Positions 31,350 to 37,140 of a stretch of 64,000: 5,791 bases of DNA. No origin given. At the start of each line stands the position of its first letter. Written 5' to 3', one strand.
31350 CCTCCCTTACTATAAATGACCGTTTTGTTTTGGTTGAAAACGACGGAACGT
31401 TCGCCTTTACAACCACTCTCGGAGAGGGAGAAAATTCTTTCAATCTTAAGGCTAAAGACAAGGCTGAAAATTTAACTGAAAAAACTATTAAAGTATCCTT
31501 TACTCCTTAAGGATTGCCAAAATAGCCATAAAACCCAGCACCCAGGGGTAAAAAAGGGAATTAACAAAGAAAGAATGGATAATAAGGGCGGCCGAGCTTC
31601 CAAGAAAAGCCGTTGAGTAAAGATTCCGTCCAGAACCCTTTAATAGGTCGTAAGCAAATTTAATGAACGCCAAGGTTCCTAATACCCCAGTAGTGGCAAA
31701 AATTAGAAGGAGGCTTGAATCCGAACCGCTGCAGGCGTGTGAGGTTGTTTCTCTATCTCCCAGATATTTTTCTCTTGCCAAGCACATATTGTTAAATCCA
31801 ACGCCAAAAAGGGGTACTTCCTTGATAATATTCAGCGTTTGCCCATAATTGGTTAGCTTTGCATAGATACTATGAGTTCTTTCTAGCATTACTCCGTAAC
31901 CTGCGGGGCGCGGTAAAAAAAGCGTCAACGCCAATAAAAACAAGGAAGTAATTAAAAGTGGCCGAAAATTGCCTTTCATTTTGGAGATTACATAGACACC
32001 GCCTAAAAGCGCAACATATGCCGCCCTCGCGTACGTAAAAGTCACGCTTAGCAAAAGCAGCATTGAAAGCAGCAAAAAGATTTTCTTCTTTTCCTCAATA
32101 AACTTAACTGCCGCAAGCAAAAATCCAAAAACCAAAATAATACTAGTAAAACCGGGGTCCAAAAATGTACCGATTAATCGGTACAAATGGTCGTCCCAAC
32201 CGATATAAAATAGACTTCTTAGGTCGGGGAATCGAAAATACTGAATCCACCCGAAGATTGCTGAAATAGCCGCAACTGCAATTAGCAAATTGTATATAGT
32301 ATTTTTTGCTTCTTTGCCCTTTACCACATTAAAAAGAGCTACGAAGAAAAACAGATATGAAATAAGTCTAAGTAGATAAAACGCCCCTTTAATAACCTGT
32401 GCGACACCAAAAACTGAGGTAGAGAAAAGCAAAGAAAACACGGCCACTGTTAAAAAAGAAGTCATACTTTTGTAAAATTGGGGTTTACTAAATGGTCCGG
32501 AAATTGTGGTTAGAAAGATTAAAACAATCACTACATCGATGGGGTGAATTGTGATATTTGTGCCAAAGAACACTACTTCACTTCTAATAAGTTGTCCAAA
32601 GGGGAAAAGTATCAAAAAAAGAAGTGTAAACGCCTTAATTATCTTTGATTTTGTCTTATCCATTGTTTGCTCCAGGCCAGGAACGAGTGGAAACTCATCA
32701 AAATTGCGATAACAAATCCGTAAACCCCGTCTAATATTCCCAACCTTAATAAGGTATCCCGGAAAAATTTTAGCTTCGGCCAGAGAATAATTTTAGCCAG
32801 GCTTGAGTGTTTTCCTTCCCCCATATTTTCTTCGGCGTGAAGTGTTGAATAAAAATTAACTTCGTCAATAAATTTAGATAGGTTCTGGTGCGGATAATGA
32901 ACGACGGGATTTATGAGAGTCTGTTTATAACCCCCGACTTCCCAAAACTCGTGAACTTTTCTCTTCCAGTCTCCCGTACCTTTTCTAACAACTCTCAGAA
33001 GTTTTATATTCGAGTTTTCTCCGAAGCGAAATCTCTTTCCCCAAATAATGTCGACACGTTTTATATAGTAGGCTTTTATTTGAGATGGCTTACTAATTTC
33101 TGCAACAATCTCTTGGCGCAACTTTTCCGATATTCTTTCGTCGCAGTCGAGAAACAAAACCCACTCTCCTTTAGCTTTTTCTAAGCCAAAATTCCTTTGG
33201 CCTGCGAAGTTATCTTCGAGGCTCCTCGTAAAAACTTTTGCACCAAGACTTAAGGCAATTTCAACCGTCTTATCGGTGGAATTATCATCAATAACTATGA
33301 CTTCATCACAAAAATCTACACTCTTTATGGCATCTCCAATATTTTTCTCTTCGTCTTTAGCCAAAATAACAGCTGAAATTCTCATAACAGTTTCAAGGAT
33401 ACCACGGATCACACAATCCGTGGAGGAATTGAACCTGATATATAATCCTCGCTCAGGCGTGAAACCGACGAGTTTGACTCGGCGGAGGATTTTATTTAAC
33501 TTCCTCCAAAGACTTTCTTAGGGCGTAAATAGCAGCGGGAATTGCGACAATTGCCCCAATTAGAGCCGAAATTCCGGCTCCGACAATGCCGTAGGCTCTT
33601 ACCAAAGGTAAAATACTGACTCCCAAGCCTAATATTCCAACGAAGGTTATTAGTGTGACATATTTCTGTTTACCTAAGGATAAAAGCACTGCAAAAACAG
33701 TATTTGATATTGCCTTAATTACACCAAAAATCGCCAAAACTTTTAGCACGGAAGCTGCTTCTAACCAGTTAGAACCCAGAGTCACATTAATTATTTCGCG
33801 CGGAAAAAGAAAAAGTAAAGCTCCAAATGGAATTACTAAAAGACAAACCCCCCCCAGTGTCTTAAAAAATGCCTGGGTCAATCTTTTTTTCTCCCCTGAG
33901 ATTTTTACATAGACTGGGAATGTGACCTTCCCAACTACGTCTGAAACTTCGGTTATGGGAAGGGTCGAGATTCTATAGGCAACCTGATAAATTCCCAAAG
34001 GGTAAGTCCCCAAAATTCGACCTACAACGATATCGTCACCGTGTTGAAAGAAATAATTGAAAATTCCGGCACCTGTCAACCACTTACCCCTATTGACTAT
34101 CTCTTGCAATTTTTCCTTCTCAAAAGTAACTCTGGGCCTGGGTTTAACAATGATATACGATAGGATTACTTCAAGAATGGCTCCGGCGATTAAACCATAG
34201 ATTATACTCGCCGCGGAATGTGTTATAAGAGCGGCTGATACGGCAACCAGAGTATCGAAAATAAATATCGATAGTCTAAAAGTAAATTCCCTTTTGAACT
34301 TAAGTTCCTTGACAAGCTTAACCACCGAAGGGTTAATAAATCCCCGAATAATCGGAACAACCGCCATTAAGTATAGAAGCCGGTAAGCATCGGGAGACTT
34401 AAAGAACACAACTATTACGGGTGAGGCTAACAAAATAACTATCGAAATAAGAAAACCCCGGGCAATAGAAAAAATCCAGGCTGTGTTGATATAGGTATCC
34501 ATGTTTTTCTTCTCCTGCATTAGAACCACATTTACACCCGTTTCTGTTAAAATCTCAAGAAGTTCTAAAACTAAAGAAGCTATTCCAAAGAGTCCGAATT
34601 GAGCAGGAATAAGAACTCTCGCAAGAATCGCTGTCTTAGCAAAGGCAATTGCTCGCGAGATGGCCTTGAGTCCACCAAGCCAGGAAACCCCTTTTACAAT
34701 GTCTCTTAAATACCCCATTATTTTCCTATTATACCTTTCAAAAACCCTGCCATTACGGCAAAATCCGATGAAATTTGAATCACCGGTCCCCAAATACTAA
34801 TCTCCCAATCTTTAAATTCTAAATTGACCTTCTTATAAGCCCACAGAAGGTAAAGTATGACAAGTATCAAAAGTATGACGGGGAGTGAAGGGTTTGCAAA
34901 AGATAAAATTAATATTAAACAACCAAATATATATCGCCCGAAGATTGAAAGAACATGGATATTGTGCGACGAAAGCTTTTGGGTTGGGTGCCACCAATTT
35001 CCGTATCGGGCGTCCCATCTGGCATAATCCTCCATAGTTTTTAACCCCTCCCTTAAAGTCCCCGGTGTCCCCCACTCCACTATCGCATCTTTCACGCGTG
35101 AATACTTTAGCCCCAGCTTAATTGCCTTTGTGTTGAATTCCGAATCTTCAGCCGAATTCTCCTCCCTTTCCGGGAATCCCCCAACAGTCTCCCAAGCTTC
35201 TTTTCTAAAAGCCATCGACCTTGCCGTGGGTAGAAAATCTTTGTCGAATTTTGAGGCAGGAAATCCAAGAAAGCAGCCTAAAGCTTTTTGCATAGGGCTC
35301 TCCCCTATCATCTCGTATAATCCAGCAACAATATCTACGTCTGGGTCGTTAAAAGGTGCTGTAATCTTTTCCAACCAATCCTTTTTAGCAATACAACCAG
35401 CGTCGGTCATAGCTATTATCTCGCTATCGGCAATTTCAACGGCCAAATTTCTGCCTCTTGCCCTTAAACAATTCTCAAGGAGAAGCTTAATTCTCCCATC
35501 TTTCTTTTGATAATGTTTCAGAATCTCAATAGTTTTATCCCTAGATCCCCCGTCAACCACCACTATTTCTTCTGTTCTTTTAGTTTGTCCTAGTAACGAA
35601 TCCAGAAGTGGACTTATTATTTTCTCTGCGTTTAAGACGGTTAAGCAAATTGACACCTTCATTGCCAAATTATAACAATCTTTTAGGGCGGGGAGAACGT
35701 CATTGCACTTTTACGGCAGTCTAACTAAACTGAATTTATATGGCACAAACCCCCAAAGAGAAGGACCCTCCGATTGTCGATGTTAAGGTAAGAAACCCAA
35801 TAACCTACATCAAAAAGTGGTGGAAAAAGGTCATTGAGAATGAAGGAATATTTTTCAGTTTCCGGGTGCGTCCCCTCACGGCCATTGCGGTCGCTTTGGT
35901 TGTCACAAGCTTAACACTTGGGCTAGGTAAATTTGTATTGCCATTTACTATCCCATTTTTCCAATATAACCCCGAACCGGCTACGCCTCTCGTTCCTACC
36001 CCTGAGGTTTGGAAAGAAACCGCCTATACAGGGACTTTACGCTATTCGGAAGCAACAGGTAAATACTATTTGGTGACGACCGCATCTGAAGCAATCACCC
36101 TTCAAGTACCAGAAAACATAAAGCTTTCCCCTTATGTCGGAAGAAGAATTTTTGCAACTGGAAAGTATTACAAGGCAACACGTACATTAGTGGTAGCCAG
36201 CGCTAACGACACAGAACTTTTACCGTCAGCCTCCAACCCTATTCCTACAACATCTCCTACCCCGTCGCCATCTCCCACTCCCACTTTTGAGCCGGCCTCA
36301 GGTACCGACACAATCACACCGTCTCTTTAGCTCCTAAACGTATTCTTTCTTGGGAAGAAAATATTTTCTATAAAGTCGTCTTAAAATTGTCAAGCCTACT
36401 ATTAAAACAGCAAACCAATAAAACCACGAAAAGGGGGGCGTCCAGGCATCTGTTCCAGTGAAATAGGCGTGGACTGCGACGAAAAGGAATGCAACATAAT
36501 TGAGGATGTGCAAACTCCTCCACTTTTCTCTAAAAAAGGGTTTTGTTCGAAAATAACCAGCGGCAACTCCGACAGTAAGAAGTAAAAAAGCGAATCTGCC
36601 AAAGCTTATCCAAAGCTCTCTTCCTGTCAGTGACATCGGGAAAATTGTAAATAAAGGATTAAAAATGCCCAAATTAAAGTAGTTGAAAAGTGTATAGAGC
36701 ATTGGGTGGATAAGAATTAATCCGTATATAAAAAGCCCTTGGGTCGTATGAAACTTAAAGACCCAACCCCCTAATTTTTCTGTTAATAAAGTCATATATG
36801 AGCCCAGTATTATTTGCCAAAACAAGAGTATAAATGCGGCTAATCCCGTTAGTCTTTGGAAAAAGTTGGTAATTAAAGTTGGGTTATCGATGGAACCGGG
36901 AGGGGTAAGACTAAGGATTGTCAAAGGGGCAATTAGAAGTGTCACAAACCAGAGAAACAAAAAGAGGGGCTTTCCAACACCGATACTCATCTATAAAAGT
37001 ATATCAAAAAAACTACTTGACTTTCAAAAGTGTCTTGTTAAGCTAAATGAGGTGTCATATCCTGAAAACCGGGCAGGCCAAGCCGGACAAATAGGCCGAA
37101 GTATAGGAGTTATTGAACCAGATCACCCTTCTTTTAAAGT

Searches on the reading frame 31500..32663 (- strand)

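Call 106: search_protein_families(library=pfam, proteins=[window:31500-32663:-], max_evalue=0.001)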
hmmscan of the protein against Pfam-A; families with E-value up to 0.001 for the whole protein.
window:31500-32663:- (387 aa): 1 family
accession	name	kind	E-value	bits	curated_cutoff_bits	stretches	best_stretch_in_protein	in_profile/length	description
PF04932.20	Wzy_C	-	2e-08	34.6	31.7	1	199-334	2-149/149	O-Antigen ligase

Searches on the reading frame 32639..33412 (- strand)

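Call 106: search_protein_families(library=pfam, proteins=[window:32639-33412:-], max_evalue=0.001)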
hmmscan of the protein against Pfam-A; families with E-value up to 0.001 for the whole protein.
window:32639-33412:- (257 aa): 3 families
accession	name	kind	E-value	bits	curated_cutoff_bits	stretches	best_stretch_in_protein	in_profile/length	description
PF00535.33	Glycos_transf_2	-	5.5e-20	72.4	23.3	1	13-110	1-108/168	Glycosyl transferase family 2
PF10111.15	Glyco_tranf_2_2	-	1e-06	28.9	27.3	1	15-97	3-97/276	Glycosyltransferase like family 2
PF13704.12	Glyco_tranf_2_4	-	0.00016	22.5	27.5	1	35-92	19-82/98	Glycosyl transferase family 2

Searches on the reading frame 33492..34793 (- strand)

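Call 106: search_protein_families(library=pfam, proteins=[window:33492-34793:-], max_evalue=0.001)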
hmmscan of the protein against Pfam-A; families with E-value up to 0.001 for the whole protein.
window:33492-34793:- (433 aa): 3 families
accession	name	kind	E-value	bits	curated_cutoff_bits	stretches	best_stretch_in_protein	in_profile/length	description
PF13440.11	Polysacc_synt_3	-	4.9e-70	236.5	23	1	56-347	1-292/293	Polysaccharide biosynthesis protein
PF01943.22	Polysacc_synt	-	6.9e-26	91.7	28.2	1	32-298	1-273/274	Polysaccharide biosynthesis protein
PF01554.23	MatE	-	3.2e-07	30.6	24.9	1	245-394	8-158/161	MatE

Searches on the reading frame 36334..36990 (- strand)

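Call 6: search_protein_families(library=pfam, proteins=[window:36334-36990:-], max_evalue=0.01)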
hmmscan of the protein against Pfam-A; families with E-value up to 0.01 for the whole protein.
window:36334-36990:- (218 aa): 2 families
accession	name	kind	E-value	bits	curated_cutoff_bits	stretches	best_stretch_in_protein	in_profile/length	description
PF01794.25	Ferric_reduct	-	5.3e-06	27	28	1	48-171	1-120/121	Ferric reductase like transmembrane component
PF11877.13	DUF3397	-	0.0016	19.1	25.9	1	133-208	3-78/112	Protein of unknown function (DUF3397)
